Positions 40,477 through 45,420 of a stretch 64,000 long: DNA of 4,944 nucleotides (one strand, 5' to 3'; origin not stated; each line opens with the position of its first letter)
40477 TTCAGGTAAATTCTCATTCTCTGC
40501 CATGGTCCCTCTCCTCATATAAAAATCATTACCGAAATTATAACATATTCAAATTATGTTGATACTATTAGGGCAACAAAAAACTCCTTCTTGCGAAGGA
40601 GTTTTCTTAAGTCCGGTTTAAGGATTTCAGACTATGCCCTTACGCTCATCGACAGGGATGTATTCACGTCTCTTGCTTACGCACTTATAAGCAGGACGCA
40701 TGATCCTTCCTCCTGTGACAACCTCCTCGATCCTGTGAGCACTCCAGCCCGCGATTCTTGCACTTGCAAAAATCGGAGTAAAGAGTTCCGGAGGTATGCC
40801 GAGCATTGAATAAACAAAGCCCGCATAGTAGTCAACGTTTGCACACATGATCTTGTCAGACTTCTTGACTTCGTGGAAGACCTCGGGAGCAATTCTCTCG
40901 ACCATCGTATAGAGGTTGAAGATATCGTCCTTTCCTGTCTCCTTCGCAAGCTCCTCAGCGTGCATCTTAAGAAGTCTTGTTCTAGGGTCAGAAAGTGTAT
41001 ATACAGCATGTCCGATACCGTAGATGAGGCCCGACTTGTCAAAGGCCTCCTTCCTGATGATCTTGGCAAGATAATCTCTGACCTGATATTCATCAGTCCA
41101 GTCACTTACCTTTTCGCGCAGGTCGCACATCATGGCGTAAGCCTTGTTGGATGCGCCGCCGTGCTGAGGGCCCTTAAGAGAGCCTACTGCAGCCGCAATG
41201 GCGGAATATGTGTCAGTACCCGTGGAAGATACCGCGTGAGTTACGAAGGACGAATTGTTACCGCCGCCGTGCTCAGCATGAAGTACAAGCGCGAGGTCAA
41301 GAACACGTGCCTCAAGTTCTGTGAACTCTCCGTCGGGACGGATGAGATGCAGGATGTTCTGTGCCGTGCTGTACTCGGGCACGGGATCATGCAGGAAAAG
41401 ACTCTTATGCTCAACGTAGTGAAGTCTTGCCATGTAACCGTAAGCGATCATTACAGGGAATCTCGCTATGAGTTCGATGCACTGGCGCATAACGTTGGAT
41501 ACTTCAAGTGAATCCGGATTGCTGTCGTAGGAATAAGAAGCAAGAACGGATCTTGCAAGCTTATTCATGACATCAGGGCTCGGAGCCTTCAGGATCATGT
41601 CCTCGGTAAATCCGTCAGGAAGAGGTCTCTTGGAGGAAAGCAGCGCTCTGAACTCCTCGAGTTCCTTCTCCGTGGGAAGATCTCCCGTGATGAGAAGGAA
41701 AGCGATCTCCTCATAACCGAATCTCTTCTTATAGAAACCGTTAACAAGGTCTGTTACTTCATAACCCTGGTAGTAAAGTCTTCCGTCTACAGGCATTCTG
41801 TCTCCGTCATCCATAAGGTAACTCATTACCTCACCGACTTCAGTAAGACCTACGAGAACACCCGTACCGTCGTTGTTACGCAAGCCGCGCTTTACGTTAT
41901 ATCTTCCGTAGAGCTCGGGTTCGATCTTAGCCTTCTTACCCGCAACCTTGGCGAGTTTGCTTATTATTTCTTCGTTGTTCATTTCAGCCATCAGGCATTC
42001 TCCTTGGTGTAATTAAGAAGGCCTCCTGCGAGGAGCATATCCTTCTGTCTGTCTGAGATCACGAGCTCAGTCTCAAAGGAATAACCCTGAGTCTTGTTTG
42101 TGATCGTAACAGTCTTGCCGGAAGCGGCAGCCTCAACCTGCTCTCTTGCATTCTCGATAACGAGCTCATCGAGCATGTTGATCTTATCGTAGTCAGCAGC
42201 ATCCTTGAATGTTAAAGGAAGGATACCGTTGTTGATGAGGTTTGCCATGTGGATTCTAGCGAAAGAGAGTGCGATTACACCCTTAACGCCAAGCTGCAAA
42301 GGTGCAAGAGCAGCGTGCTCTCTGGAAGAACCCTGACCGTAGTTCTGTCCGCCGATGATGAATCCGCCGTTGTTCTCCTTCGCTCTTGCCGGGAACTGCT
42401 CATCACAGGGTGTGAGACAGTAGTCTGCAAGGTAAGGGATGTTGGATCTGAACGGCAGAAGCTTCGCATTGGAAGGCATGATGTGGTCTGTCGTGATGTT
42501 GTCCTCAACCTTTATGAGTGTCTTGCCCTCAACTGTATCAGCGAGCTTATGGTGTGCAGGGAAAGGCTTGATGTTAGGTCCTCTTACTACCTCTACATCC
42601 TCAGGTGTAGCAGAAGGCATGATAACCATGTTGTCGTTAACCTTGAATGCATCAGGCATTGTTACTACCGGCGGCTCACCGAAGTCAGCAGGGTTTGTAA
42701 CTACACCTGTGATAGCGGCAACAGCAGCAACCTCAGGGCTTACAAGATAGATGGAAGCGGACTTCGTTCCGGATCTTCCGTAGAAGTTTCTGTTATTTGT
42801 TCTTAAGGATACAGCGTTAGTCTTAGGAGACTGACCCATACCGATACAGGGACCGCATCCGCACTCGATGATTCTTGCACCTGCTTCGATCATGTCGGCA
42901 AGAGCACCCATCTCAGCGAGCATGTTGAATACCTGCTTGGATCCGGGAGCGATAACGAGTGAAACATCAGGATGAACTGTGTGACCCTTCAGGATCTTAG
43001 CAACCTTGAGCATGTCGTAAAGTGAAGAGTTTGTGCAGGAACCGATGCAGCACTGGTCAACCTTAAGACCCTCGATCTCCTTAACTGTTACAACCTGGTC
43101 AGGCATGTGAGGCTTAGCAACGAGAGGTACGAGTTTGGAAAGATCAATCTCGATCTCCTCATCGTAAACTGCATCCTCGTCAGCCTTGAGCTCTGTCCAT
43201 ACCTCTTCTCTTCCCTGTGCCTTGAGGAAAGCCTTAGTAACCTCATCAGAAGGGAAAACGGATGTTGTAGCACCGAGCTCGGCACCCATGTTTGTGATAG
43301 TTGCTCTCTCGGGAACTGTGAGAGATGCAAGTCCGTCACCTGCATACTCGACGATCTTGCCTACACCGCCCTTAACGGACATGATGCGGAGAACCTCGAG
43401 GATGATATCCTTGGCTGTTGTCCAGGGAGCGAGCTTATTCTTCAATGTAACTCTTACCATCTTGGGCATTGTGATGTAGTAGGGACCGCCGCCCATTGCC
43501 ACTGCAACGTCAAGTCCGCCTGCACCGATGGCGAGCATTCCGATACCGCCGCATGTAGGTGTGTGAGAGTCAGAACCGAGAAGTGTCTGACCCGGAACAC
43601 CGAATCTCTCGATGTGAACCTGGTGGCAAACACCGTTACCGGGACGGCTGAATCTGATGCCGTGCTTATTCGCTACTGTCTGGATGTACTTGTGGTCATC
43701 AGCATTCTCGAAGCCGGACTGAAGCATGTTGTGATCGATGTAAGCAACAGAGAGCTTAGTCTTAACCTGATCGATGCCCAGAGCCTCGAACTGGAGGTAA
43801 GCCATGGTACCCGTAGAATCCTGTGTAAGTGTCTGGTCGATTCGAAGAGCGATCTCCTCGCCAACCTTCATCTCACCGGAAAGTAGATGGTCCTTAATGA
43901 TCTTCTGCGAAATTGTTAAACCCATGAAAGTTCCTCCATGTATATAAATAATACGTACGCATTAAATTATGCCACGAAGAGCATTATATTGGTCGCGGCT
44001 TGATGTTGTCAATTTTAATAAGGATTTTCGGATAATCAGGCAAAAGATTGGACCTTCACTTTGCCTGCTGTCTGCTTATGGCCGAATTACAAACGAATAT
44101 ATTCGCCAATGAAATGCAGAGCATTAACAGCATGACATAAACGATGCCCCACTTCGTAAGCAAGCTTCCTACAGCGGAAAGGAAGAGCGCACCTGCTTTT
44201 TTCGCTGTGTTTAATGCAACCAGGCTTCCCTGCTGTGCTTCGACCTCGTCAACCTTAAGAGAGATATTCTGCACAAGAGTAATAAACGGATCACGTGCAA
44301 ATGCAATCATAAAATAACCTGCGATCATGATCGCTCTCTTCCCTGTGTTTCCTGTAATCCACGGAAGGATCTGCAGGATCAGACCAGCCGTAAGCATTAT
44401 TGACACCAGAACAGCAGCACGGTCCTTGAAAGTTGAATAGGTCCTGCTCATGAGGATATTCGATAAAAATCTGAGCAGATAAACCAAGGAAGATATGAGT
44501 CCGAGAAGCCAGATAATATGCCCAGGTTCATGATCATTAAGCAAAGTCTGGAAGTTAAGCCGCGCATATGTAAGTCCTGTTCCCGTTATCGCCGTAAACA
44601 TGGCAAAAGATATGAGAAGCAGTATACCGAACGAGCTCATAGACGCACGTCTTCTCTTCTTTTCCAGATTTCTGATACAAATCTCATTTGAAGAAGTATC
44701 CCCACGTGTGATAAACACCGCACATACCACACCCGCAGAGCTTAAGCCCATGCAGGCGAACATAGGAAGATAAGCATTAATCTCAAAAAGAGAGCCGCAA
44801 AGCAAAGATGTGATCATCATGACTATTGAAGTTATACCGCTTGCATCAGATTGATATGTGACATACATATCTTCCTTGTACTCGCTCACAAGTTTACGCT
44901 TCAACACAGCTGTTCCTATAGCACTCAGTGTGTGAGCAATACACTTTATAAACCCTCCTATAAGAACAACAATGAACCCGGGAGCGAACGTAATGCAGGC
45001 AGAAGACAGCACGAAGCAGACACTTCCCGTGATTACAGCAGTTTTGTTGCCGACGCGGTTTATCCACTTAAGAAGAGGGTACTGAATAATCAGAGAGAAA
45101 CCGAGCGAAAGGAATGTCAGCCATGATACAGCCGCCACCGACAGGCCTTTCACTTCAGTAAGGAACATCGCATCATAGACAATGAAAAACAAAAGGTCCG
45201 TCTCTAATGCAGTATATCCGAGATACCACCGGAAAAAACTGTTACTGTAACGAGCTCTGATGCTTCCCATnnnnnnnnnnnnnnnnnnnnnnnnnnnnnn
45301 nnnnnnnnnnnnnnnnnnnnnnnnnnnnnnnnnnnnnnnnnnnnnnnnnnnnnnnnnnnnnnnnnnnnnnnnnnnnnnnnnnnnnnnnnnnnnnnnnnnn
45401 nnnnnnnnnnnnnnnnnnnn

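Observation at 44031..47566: Orphan adenylation-domain/phosphotransferase fusion plus MFS transporter: a two-gene small-molecule modification and export cassette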

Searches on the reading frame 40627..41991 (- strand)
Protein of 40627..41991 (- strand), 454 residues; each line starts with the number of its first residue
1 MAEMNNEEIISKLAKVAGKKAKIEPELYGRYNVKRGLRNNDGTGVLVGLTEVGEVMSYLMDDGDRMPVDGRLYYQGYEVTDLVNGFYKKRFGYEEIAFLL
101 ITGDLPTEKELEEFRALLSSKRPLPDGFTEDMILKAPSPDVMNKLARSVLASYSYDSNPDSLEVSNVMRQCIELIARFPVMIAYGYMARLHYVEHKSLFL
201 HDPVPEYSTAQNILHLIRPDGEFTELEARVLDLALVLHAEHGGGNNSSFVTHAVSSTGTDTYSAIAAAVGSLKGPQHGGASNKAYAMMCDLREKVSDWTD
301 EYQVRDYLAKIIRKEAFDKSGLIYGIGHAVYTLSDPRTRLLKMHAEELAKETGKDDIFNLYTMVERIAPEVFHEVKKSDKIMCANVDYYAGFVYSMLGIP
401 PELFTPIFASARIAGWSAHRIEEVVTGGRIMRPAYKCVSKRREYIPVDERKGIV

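Call 6: search_protein_families(library=pfam, proteins=[window:40627-41991:-], max_evalue=0.01)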
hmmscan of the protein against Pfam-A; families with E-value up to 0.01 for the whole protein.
window:40627-41991:- (454 aa): 1 family
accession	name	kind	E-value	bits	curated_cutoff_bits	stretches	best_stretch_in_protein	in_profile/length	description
PF00285.26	Citrate_synt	-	7.2e-110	367.8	27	1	43-434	3-357/357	Citrate synthase, C-terminal domain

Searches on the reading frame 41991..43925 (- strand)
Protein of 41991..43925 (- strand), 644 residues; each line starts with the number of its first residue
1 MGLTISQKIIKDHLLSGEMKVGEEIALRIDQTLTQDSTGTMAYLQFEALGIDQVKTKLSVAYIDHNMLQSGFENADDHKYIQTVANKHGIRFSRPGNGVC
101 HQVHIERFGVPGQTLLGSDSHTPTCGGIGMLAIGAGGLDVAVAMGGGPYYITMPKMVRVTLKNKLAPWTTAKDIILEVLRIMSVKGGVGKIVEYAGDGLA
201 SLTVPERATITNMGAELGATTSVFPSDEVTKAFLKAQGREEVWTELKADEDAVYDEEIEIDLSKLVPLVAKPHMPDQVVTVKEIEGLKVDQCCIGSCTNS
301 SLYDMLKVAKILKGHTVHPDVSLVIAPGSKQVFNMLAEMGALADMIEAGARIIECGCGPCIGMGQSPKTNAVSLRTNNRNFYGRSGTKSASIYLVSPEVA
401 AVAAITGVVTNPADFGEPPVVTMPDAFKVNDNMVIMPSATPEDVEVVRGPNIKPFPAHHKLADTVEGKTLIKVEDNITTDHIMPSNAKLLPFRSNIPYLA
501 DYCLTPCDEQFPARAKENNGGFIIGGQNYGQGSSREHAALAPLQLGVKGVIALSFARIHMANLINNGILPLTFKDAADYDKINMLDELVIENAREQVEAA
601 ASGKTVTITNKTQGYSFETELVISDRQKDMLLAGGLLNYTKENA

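Call 6: search_protein_families(library=pfam, proteins=[window:41991-43925:-], max_evalue=0.01)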
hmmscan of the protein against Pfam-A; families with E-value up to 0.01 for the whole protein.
window:41991-43925:- (644 aa): 3 families
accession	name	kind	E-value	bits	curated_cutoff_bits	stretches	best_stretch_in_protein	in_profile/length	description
PF00330.25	Aconitase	-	8e-110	368.4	28.7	1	8-407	2-463/463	Aconitase family (aconitate hydratase)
PF00694.25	Aconitase_C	-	9.7e-23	81.4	22.8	1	522-575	77-130/131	Aconitase C-terminal domain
PF04412.18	AcnX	-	0.0014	17.9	31.5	1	285-357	287-357/400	Aconitase X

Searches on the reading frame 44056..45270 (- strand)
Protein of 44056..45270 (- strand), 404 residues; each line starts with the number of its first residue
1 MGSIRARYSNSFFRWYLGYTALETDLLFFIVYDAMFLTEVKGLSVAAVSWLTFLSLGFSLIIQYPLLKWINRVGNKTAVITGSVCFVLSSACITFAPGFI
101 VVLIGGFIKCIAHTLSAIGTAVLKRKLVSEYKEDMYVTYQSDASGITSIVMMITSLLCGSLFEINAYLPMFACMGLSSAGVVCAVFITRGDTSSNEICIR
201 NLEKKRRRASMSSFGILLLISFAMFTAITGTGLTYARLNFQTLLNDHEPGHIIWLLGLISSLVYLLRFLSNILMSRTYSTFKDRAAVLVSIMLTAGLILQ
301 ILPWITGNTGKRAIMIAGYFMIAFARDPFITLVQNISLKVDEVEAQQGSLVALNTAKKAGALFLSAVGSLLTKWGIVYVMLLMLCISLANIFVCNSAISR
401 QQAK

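Call 6: search_protein_families(library=pfam, proteins=[window:44056-45270:-], max_evalue=0.01)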
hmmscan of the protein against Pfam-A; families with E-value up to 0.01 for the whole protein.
window:44056-45270:- (404 aa): 2 families
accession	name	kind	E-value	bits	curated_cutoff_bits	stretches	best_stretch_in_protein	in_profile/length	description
PF07690.21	MFS_1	-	2.3e-11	43.7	33.4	1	28-230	15-220/347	Major Facilitator Superfamily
PF04647.20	AgrB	-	0.00047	20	23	1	146-225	79-160/185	Accessory gene regulator B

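Call 7: search_protein_families(library=ncbifam, proteins=[window:44056-45270:-], max_evalue=0.01)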
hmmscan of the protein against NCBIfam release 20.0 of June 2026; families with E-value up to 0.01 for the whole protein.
window:44056-45270:- (404 aa): 0 families

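Call 15: search_solved_structures(query=window:44056-45270:-, max_evalue=10)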
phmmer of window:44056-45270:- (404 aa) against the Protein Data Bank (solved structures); distinct sequences matched with E-value up to 10: 0.

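Call 27: search_protein_families(library=padloc, proteins=[window:44056-45270:-], max_evalue=0.01)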
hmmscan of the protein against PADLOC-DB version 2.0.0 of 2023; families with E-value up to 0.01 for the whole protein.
window:44056-45270:- (404 aa): 0 families

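Call 52: find_homologous_proteins(query=window:44056-45270:-)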
Query window:44056-45270:- (404 aa): 38 proteins with E <= 0.001 among 8000 candidates.
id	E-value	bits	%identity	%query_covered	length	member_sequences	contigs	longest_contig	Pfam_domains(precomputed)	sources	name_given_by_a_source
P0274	1.0e-254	862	100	100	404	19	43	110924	PF07690.22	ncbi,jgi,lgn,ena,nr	ncbi:MAG: hypothetical protein ILA15_06105 [Clostridiales bacterium]|nr:hypothetical protein [Clostr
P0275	1.5e-127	444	54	98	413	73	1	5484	PF07690.22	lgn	-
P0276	1.8e-126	440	53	100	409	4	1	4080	PF07690.22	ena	-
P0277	3.0e-120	420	50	100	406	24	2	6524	PF07690.22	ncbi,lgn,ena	-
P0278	5.7e-118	412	51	88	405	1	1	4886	PF07690.22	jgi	jgi:hypothetical protein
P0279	3.6e-117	410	52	99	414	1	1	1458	PF07690.22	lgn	-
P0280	1.6e-116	408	51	96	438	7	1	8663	PF07690.22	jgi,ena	-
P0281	1.8e-115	404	50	97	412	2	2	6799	PF07690.22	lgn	-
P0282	2.0e-115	404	50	99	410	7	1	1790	PF07690.22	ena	-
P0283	3.4e-115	403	50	98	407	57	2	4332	PF07690.22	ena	-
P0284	1.3e-114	401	50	95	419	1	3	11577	PF07690.22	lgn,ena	-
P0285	5.3e-114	399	50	98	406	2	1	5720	PF07690.22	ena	-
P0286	2.6e-113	397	50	98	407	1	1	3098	PF07690.22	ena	-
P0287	1.1e-112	395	50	97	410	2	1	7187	PF07690.22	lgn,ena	-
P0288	2.2e-112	394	48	99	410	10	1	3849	PF07690.22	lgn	-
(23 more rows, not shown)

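Call 61: predict_structure(alignment_id=A3)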
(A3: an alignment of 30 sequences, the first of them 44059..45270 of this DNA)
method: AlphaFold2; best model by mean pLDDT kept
length: 404 residues; sequences in the alignment: 30
mean_pLDDT: 80.5   pTM: 0.79
mean pLDDT of the five models: 80.5, 78.5, 76.8, 75.3, 74.8
residues with pLDDT >= 90: 55; 70-90: 283; 50-70: 50; < 50: 16
segments of 3 or more residues with pLDDT < 50: 198-210
pLDDT, mean of each block of 10 residues (from residue 1): 73 89 60 75 86 86 84 85 91 88 89 85 84 81 83 82 84 88 87 54 46 77 89 88 80 80 80 61 78 92 81 88 78 68 65 83 89 90 94 86 72
secondary structure, 60 per line:
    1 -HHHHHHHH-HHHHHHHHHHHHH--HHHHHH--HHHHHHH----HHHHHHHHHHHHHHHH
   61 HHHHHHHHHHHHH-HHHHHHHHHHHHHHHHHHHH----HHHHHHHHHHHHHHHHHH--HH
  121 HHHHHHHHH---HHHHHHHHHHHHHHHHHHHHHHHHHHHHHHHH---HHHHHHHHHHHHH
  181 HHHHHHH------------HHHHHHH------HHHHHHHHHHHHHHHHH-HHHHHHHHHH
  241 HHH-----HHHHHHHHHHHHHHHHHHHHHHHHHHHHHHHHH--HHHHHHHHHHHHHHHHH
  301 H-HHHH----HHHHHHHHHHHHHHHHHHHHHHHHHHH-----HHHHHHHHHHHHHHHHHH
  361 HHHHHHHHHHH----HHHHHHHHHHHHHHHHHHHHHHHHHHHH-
elements in order: H2-9 H11-23 H26-31 H34-40 H45-73 H75-94 H99-116 H119-129 H133-164 H168-187 H200-206 H213-229 H231-243 H249-281 H284-301 H303-306 H311-337 H343-371 H376-403

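Call 64: fold_search(model_id=the predicted structure, library=pdb)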
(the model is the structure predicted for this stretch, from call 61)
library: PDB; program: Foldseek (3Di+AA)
matches with E <= 10: 604; with E <= 0.001: 358
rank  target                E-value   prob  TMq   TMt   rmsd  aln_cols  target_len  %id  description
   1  9qu4                  8.0e-08  1.00  0.68  0.69   6.0       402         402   14  Cryo-EM structure of the inward-open choline-bound state of choline/ethanolamine transporter FLVCR2 (released 2025-06-11)
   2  8ubz                  6.4e-07  1.00  0.72  0.70   4.8       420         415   14  Choline-bound FLVCR1 (released 2024-03-27)
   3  8uby                  7.3e-07  1.00  0.71  0.69   4.5       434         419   13  Choline-bound FLVCR1 (released 2024-03-27)
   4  8uc0                  9.3e-07  1.00  0.69  0.67   5.0       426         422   14  Endogenous ligand bound FLVCR1 (released 2024-03-27)
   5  8qcx                  9.3e-07  1.00  0.71  0.68   5.5       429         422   14  Cryo-EM structure of the inward-facing FLVCR2 (released 2024-04-17)
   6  8vzn_A                1.2e-06  1.00  0.70  0.68   5.8       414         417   15  Cryo-EM structure of FLVCR2 in the inward-facing state with choline bound (released 2024-05-01)
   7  8ttf_A                1.3e-06  1.00  0.69  0.71   5.4       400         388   14  NorA double mutant - E222QD307N at pH 7.5 (released 2024-05-29)
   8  9b3m                  1.4e-06  1.00  0.71  0.78   5.2       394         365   13  NorA in inward-open conformation (NorA-BRIL fusion) (released 2024-12-11)
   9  8vzo_A                1.6e-06  1.00  0.60  0.58   7.0       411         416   14  Cryo-EM structure of FLVCR2 in the outward-facing state with choline bound (released 2024-05-01)
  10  8ubw                  1.8e-06  1.00  0.69  0.67   5.3       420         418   14  Choline-bound FLVCR1 (released 2024-03-27)
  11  8qct                  1.8e-06  1.00  0.72  0.70   5.0       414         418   14  Cryo-EM structure of the inward-facing choline-bound FLVCR1 (released 2024-04-17)
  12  8t6a                  1.8e-06  1.00  0.71  0.74   4.4       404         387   15  Human VMAT2 in complex with reserpine (released 2023-11-01)
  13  8wlk                  1.8e-06  1.00  0.67  0.70   4.9       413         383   15  Cryo-EM structure of human VMAT2 in presence of Tetrabenazine, determined in an outward-facing conformation (released 2024-06-12)
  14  8ubx                  1.9e-06  1.00  0.70  0.68   4.8       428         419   13  Ethanolamine-bound FLVCR1 (released 2024-03-27)
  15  8z7y                  2.3e-06  1.00  0.69  0.72   5.3       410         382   13  SLC19A3-Fedratinib inward structure (released 2025-01-08)
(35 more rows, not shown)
